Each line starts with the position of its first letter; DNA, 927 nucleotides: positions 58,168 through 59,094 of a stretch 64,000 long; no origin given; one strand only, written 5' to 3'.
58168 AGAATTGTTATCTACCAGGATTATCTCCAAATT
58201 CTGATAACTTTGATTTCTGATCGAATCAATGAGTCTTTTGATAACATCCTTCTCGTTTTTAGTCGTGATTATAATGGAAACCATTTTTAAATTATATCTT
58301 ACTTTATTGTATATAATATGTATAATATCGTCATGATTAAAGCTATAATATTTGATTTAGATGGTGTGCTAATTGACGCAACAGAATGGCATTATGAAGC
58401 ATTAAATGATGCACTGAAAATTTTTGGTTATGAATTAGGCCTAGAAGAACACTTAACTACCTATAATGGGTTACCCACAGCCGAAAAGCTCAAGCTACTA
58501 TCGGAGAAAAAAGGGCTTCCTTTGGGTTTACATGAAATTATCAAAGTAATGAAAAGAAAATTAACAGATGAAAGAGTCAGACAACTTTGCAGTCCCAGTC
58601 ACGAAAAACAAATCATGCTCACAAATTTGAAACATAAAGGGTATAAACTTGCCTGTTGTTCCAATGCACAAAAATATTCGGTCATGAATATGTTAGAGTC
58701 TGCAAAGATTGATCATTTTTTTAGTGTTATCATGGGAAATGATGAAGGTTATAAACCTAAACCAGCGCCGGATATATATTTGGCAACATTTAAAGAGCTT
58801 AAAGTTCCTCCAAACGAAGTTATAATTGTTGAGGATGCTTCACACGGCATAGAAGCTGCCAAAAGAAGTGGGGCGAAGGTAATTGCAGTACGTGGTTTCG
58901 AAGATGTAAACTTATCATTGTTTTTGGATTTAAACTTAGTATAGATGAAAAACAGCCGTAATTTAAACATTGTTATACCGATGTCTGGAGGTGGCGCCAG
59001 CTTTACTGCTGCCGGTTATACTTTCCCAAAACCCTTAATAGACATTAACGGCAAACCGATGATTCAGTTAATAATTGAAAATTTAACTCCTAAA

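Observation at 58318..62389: HAD mutase/phosphatase, two tandem nucleotidyltransferases, an IMPase-family phosphatase and a GDPD: possible polyol- or inositol-phosphate headgroup module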

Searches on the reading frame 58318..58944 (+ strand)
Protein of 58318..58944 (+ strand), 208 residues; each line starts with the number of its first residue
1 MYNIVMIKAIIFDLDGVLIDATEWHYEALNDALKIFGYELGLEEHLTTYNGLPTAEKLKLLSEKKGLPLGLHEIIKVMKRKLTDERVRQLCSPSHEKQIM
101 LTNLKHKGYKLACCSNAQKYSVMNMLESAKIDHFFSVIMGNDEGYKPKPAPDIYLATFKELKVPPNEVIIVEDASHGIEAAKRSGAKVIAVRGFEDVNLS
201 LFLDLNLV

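Call 3: search_protein_families(library=pfam, proteins=[window:58318-58944:+], max_evalue=0.01)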
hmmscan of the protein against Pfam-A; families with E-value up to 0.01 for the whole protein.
window:58318-58944:+ (208 aa): 3 families
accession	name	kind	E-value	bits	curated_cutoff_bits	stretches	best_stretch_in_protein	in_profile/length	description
PF13419.12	HAD_2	-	8.6e-39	133.9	23.8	1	10-191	1-178/178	Haloacid dehalogenase-like hydrolase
PF00702.32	Hydrolase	-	4.4e-22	79.8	26.4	1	7-185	1-191/191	haloacid dehalogenase-like hydrolase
PF13242.12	Hydrolase_like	-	0.00015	22.1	22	1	148-192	4-49/75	HAD-hyrolase-like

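Call 4: search_protein_families(library=ncbifam, proteins=[window:58318-58944:+], max_evalue=0.01)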
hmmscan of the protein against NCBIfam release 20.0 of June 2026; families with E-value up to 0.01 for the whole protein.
window:58318-58944:+ (208 aa): 40 families (the best 25 are shown)
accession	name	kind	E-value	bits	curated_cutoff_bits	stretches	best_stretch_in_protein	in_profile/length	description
TIGR02009.1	PGMB-YQAB-SF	subfamily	1.7e-30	106.6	153.35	1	7-191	1-186/186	beta-phosphoglucomutase family hydrolase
TIGR01990.1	bPGM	equivalog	1.3e-26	93.7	189.4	1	7-191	1-186/187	beta-phosphoglucomutase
NF009804.0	PRK13288.1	equivalog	7.7e-23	81.1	218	1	6-191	2-181/215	pyrophosphatase PpaX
NF009695.0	PRK13222.1-2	equivalog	2e-20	73.3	225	1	6-191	5-193/226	phosphoglycolate phosphatase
NF046057.1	bifunc_MtlD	equivalog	4.4e-20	71.6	800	1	5-194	5-194/683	bifunctional mannitol-1-phosphate dehydrogenase/phosphatase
TIGR02253.1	CTE7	subfamily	2e-18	67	169.75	1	6-191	1-194/221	TIGR02253 family HAD-type hydrolase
TIGR01449.2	PGP_bact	equivalog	2.3e-17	63.3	180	1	10-192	1-185/213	phosphoglycolate phosphatase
NF008000.0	PRK10725.1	equivalog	2.9e-17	63.4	215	1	8-192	6-186/188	fructose-1-phosphate/6-phosphogluconate phosphatase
NF008087.0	PRK10826.1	equivalog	3.9e-17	62.6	191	1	5-193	5-193/222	hexitol phosphatase HxpB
NF053653.1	InDiPhoBT2121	equivalog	4.2e-16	59.2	245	1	7-192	1-187/216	inorganic diphosphatase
NF009694.0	PRK13222.1-1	equivalog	1.2e-15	57.5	415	1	100-189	119-208/252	phosphoglycolate phosphatase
TIGR01509.1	HAD-SF-IA-v3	subfamily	3.4e-15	56.5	29.4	1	146-191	109-154/154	HAD-IA family hydrolase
NF009697.0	PRK13222.1-4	equivalog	3.5e-15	55.9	327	1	3-191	3-193/232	phosphoglycolate phosphatase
TIGR01454.1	AHBA_synth_RP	hypoth_equivalog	5.4e-15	55.6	246.65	1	10-191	1-174/205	AHBA synthesis associated protein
TIGR01428.1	HAD_type_II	equivalog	1.3e-13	51.5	125.4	1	95-191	94-190/197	haloacid dehalogenase type II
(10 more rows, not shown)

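Call 63: search_solved_structures(query=window:58318-58944:+, max_evalue=1e-8)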
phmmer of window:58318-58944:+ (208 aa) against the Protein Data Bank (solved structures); distinct sequences matched with E-value up to 1e-8: 40.
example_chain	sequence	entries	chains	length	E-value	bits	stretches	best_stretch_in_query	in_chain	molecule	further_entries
3kbb_A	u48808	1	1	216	2.6e-18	69.8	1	8-188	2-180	Phosphorylated carbohydrates phosphatase TM_1254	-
2nyv_A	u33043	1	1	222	1.7e-17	67.1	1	7-198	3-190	Phosphoglycolate phosphatase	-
6h8y_A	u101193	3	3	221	1.8e-17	67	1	6-198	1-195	Beta-phosphoglucomutase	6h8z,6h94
2yy6_A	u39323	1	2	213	3.1e-17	66.3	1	8-198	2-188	phosphoglycolate phosphatase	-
6hdi_A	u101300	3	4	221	3.7e-17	66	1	6-198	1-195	Beta-phosphoglucomutase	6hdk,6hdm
1lvh_A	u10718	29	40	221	6.7e-17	65.2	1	6-198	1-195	beta-phosphoglucomutase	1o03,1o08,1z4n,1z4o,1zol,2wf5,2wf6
6hdh_A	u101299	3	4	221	6.7e-17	65.2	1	6-198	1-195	Beta-phosphoglucomutase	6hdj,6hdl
5olw_A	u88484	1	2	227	7.3e-17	65.1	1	6-198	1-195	Beta-phosphoglucomutase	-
3fm9_A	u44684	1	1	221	9.2e-17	64.7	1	6-198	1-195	Beta-phosphoglucomutase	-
3e58_A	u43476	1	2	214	1.2e-16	64.4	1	100-194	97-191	putative Beta-phosphoglucomutase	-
6i03_A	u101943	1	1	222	2.2e-16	63.5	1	6-198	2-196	Beta-phosphoglucomutase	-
5ok0_A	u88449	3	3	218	3.2e-16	63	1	6-198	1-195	Beta-phosphoglucomutase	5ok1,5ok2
5ojz_A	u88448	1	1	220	3.3e-16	62.9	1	6-198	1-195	Beta-phosphoglucomutase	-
6hdf_A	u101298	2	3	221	3.4e-16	62.9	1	6-198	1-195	Beta-phosphoglucomutase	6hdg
5o6p_A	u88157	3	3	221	3.4e-16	62.9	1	6-198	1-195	Beta-phosphoglucomutase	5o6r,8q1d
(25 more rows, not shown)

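Call 73: search_solved_structures(query=window:58318-58944:+, max_evalue=1e-16, show_alignments=5)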
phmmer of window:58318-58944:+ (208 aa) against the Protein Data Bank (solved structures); distinct sequences matched with E-value up to 1e-16: 9.
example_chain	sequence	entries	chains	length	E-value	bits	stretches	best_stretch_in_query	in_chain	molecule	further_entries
3kbb_A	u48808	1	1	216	2.6e-18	69.8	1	8-188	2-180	Phosphorylated carbohydrates phosphatase TM_1254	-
2nyv_A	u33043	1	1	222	1.7e-17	67.1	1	7-198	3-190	Phosphoglycolate phosphatase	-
6h8y_A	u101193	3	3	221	1.8e-17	67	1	6-198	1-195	Beta-phosphoglucomutase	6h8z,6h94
2yy6_A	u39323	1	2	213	3.1e-17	66.3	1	8-198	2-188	phosphoglycolate phosphatase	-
6hdi_A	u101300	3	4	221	3.7e-17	66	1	6-198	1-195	Beta-phosphoglucomutase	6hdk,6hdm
1lvh_A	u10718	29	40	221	6.7e-17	65.2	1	6-198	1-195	beta-phosphoglucomutase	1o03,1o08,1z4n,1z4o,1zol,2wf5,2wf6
6hdh_A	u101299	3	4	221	6.7e-17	65.2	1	6-198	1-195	Beta-phosphoglucomutase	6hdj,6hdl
5olw_A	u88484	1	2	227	7.3e-17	65.1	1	6-198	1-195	Beta-phosphoglucomutase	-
3fm9_A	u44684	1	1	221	9.2e-17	64.7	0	6-198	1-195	Beta-phosphoglucomutase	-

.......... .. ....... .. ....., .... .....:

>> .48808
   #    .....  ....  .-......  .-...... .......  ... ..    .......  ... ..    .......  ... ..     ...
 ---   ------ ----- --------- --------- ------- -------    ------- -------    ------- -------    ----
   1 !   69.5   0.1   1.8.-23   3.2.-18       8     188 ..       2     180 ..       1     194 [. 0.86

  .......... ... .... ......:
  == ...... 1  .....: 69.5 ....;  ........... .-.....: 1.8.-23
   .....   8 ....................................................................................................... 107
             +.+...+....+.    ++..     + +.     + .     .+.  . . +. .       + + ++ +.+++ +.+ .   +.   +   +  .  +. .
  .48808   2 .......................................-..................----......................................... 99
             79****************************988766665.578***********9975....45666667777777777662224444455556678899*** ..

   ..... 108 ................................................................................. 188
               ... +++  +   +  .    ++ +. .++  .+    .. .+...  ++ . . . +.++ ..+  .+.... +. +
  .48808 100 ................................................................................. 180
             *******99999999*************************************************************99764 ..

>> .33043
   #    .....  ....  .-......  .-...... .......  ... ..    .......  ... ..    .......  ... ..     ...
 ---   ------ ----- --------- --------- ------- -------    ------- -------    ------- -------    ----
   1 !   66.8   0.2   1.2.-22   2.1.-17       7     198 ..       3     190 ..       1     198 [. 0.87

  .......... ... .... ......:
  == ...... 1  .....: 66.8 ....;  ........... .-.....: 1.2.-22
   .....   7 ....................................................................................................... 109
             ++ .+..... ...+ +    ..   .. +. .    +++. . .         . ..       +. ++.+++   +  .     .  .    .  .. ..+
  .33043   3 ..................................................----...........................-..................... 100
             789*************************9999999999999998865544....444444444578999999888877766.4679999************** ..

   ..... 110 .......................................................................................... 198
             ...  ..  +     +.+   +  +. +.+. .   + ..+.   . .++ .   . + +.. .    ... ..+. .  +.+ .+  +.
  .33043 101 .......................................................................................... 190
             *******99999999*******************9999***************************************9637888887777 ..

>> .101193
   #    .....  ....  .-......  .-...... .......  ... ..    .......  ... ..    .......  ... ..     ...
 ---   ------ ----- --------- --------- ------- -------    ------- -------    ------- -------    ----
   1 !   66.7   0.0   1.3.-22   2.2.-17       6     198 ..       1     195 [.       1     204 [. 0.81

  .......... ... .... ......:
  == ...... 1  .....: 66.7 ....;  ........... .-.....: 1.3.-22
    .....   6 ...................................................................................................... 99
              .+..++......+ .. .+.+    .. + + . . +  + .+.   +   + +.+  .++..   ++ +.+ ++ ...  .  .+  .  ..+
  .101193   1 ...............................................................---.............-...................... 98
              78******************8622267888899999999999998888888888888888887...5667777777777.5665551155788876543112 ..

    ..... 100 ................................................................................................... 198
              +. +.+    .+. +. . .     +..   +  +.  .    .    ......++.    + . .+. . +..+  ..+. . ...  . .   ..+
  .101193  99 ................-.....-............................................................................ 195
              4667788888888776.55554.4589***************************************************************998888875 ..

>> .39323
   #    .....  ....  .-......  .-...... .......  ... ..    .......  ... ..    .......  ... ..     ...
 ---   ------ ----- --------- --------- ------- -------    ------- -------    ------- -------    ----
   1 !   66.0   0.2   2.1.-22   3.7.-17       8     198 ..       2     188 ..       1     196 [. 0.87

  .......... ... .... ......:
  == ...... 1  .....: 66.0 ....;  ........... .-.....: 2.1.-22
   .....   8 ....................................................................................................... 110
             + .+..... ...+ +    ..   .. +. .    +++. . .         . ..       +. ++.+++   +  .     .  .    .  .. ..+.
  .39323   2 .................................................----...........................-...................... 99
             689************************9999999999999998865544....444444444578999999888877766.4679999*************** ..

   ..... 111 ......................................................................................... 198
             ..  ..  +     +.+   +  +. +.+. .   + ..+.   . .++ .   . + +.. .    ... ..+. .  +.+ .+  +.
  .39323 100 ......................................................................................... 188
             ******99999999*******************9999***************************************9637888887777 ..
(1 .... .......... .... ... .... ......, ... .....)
